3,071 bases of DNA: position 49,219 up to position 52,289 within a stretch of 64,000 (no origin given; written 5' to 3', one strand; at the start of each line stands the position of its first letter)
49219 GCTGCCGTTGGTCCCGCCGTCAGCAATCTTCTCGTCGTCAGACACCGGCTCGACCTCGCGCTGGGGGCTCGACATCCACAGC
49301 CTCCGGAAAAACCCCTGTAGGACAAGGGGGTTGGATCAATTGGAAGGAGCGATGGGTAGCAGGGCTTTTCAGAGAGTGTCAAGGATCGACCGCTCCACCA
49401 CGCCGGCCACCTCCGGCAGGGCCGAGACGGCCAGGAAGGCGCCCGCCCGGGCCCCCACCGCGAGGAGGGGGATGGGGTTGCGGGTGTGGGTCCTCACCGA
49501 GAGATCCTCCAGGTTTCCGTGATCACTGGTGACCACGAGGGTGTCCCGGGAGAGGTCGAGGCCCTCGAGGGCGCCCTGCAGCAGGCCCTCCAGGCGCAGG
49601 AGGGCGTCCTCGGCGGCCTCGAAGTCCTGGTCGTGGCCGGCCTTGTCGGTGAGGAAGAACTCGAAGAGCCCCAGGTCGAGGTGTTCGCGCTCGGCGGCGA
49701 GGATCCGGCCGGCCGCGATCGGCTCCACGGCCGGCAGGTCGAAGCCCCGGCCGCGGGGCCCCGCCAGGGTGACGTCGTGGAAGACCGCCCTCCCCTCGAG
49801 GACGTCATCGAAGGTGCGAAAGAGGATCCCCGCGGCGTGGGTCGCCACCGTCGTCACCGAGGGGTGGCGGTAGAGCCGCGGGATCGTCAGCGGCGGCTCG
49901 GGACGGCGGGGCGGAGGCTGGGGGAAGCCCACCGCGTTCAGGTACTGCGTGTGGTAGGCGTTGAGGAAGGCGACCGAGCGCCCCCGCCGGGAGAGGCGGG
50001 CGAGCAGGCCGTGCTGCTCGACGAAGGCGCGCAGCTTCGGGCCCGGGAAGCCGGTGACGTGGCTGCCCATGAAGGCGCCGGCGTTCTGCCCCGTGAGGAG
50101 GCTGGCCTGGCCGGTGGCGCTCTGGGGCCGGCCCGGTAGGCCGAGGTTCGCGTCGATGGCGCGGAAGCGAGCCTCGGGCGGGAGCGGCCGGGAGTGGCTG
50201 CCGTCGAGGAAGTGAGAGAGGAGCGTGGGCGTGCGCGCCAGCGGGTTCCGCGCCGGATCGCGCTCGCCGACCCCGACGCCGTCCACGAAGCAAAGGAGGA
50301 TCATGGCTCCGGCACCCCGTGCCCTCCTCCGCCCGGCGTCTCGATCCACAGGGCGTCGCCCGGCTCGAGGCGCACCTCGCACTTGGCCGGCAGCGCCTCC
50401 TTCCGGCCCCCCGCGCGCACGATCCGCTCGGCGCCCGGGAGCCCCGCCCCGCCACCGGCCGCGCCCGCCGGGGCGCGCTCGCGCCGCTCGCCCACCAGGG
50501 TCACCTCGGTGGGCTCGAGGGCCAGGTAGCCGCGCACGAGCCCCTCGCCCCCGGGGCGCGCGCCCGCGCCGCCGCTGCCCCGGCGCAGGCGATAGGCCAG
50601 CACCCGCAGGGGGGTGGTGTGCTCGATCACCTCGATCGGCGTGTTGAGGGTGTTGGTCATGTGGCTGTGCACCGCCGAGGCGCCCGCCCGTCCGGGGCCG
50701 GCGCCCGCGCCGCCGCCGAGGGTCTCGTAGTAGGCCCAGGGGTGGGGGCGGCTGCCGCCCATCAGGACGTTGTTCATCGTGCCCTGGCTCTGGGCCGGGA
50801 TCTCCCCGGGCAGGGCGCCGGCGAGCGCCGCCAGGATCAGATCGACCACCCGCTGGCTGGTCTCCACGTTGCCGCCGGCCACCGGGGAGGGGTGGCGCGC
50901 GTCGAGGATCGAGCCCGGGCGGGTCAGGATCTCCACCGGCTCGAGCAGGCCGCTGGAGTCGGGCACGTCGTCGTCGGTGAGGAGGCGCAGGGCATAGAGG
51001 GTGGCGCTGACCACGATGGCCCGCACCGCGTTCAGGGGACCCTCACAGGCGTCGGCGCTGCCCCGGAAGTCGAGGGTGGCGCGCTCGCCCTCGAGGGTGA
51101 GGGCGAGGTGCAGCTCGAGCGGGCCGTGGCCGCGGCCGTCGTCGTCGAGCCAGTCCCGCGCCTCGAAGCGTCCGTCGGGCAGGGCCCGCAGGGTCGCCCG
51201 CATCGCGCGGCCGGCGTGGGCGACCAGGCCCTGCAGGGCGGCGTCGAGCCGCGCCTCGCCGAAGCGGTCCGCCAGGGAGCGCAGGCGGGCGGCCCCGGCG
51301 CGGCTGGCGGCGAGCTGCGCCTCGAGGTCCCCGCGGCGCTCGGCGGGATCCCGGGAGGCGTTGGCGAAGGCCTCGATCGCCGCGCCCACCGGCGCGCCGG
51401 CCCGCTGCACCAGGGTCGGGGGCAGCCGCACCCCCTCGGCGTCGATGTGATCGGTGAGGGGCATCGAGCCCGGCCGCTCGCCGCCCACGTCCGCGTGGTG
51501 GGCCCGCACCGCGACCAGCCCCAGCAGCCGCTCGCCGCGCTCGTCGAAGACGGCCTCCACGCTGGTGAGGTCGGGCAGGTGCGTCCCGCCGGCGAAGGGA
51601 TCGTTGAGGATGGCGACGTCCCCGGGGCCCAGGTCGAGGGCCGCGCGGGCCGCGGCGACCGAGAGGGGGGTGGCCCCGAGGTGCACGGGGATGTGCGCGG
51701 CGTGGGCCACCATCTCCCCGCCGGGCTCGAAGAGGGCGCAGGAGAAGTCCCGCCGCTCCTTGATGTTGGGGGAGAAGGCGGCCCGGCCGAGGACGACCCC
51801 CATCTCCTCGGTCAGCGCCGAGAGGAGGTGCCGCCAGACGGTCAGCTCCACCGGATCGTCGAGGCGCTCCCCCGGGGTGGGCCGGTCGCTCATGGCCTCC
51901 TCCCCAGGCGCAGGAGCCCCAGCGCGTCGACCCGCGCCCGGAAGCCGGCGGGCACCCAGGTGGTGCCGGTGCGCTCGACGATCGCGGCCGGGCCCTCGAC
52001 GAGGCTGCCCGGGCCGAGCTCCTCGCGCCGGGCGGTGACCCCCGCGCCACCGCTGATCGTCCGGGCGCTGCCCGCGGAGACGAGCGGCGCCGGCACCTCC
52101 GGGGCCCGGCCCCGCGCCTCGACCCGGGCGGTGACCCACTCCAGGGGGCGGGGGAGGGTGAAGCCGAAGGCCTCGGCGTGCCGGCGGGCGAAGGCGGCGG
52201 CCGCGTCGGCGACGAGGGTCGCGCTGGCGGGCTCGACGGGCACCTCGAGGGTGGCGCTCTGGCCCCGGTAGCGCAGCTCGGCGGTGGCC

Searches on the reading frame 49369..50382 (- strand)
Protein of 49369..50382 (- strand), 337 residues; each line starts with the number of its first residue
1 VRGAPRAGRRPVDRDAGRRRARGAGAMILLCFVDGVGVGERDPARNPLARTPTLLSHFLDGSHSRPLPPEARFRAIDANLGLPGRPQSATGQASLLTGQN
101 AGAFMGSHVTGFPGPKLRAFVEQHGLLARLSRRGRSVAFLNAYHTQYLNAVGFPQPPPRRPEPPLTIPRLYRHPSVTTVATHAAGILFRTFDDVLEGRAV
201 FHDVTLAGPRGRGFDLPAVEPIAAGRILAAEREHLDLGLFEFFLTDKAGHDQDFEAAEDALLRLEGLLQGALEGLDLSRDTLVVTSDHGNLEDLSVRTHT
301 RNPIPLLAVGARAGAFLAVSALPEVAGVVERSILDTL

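Call 60: search_protein_families(library=pfam, proteins=[window:49369-50382:-], max_evalue=0.0001)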
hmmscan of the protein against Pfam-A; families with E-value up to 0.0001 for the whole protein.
window:49369-50382:- (337 aa): 1 family
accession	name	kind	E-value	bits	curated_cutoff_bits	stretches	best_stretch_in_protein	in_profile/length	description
PF01676.23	Metalloenzyme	-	4.5e-13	49.7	24.3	1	233-312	145-224/252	Metalloenzyme superfamily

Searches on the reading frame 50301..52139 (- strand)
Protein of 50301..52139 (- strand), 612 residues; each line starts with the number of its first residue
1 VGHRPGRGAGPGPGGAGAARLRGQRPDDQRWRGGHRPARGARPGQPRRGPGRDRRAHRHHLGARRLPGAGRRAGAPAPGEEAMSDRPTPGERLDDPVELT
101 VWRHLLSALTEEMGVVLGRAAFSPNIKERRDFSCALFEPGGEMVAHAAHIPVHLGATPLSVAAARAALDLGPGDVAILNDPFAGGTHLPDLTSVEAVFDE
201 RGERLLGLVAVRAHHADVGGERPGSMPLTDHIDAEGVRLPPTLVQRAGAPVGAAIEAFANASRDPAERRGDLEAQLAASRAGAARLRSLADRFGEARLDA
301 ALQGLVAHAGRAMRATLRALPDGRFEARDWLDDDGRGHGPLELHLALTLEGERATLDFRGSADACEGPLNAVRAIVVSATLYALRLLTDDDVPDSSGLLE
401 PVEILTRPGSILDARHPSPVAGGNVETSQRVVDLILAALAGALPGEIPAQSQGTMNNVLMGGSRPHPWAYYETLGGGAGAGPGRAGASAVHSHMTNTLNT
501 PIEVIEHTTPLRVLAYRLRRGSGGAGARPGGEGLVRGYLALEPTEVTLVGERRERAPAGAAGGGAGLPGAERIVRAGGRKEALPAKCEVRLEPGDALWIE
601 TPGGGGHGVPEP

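Call 60: search_protein_families(library=pfam, proteins=[window:50301-52139:-], max_evalue=0.0001)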
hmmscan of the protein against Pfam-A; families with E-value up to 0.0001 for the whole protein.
window:50301-52139:- (612 aa): 1 family
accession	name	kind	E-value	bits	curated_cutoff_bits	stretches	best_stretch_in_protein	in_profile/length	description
PF02538.19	Hydantoinase_B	-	1.3e-175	585.3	26.8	1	95-610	1-519/519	Hydantoinase B/oxoprolinase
